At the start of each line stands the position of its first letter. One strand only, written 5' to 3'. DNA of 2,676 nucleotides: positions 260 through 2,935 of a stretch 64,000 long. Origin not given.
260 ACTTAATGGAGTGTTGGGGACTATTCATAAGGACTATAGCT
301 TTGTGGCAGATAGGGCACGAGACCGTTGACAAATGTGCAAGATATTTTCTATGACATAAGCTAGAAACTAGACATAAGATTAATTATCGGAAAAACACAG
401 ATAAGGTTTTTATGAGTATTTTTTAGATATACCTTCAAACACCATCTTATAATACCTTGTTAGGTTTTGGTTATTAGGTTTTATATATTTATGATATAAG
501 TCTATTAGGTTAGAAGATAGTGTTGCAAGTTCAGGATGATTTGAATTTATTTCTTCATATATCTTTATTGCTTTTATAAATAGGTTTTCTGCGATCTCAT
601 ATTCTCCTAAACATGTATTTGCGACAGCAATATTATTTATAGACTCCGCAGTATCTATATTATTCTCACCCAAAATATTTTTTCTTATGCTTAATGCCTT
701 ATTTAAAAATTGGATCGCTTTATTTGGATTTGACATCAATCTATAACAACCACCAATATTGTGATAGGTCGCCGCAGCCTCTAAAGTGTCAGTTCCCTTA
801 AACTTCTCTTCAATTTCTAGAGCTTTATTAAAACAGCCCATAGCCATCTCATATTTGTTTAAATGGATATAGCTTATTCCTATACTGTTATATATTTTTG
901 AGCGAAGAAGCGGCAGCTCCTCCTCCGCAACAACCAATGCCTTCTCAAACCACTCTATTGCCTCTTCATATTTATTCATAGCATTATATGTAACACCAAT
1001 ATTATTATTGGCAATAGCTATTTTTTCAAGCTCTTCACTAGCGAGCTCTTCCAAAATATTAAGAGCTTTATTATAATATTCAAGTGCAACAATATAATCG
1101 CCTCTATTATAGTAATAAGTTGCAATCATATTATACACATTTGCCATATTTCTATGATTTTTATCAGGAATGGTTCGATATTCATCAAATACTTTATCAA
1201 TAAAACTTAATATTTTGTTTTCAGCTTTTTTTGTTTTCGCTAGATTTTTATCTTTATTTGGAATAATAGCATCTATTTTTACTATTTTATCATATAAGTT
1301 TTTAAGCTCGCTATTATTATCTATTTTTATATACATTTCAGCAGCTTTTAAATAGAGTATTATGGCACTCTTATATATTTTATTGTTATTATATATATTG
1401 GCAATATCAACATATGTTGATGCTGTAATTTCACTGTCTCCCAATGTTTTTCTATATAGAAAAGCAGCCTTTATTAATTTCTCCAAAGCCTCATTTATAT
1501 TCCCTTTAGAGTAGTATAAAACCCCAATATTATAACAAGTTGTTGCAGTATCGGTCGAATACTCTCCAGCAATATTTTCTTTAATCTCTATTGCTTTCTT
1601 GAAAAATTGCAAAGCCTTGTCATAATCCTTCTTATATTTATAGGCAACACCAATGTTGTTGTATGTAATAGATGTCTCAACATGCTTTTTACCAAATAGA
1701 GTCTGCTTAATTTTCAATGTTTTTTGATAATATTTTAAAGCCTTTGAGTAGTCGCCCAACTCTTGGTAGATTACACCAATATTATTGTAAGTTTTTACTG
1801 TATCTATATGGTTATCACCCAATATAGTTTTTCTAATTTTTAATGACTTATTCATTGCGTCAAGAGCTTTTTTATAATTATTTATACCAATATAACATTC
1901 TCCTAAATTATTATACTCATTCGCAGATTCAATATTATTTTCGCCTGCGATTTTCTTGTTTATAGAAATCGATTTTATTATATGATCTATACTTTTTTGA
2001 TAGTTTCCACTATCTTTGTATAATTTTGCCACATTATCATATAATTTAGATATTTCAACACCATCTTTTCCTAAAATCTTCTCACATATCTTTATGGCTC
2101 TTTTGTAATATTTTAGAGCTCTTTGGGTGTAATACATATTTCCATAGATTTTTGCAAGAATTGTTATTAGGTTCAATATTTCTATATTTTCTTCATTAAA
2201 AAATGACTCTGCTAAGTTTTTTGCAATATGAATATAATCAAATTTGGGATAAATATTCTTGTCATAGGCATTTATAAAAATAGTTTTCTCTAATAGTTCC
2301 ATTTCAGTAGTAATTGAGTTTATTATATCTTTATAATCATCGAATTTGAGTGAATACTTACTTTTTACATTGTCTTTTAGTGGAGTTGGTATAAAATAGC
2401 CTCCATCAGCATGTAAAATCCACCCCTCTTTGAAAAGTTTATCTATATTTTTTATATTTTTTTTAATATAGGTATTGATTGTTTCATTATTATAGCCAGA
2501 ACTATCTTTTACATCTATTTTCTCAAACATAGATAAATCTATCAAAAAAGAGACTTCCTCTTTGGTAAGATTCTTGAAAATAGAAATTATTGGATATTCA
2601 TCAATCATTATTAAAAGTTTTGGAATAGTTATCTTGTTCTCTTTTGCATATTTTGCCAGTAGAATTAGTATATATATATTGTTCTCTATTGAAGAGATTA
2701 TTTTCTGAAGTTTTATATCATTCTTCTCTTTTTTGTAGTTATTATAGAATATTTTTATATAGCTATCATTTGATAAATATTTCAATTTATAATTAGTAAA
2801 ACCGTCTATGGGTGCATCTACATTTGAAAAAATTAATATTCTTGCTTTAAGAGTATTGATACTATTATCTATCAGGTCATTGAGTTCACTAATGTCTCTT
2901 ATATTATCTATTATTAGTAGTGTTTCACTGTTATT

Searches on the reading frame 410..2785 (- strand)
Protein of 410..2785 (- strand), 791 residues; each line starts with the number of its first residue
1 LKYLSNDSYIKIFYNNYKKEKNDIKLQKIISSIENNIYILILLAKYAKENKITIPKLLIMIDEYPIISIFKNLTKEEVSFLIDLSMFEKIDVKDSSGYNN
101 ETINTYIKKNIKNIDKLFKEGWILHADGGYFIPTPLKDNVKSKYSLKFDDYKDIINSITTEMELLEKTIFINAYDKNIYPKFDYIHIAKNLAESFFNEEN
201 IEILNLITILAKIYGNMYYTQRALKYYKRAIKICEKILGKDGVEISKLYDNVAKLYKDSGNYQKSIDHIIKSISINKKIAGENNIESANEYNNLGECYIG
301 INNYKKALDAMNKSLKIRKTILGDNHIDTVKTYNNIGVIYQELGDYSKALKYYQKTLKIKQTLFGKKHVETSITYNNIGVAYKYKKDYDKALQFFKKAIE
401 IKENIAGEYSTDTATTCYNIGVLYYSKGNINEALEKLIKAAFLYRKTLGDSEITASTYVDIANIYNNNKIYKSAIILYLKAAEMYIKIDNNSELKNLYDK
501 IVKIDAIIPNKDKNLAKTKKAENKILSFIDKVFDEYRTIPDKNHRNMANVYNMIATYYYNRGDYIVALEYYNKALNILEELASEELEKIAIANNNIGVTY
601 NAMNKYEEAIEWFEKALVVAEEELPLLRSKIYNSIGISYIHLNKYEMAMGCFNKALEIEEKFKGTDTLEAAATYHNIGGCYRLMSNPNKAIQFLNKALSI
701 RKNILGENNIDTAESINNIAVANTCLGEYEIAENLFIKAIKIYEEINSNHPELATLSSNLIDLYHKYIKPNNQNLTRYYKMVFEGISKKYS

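Call 36: search_protein_families(library=pfam, proteins=[window:410-2785:-], max_evalue=0.001)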
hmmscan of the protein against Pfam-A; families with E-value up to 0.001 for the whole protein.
window:410-2785:- (791 aa): 22 families
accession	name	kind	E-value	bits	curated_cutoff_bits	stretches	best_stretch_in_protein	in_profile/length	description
PF13424.12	TPR_12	-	3.3e-102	335.2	30.1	9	329-403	2-76/77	Tetratricopeptide repeat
PF13374.12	TPR_10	-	4.7e-79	258.8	27.5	7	329-369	1-41/42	Tetratricopeptide repeat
PF00515.34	TPR_1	-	2.1e-62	205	27.8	5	331-361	2-32/34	Tetratricopeptide repeat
PF07719.23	TPR_2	-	1.3e-54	178.3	27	5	331-360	2-31/34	Tetratricopeptide repeat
PF13181.12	TPR_8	-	1.6e-47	156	25.7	4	374-404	3-33/34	Tetratricopeptide repeat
PF24885.1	TPR_NPHP3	-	1.3e-41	143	100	4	285-406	96-217/239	Nephrocystin-3 TPR domain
PF13176.12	TPR_7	-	2.1e-30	102.6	27.9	1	333-361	2-30/36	Tetratricopeptide repeat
PF14938.12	SNAP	-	8.3e-22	78.4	25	2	363-506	23-166/282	Soluble NSF attachment protein, SNAP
PF13428.12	TPR_14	-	5.4e-14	51.7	23.5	0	599-623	10-34/44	Tetratricopeptide repeat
PF13174.12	TPR_6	-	3.4e-12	46.6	26.3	0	336-358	6-28/33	Tetratricopeptide repeat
PF13432.12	TPR_16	-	2.4e-10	41.1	32.7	0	562-617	4-58/65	Tetratricopeptide repeat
PF25068.1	ARM_TT21_4th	-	1.3e-09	38.9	30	1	595-745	4-151/153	Tetratricopeptide repeat protein 21 forth ARM domain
PF08631.16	SPO22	-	3.1e-09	37.1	27.5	1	562-637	6-82/274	Meiosis protein SPO22/ZIP4 like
PF17874.7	TPR_MalT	-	4.5e-09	36.5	45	1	291-447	43-194/336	MalT-like TPR region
PF14559.12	TPR_19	-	3.8e-08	34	25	0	386-435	5-46/68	Tetratricopeptide repeat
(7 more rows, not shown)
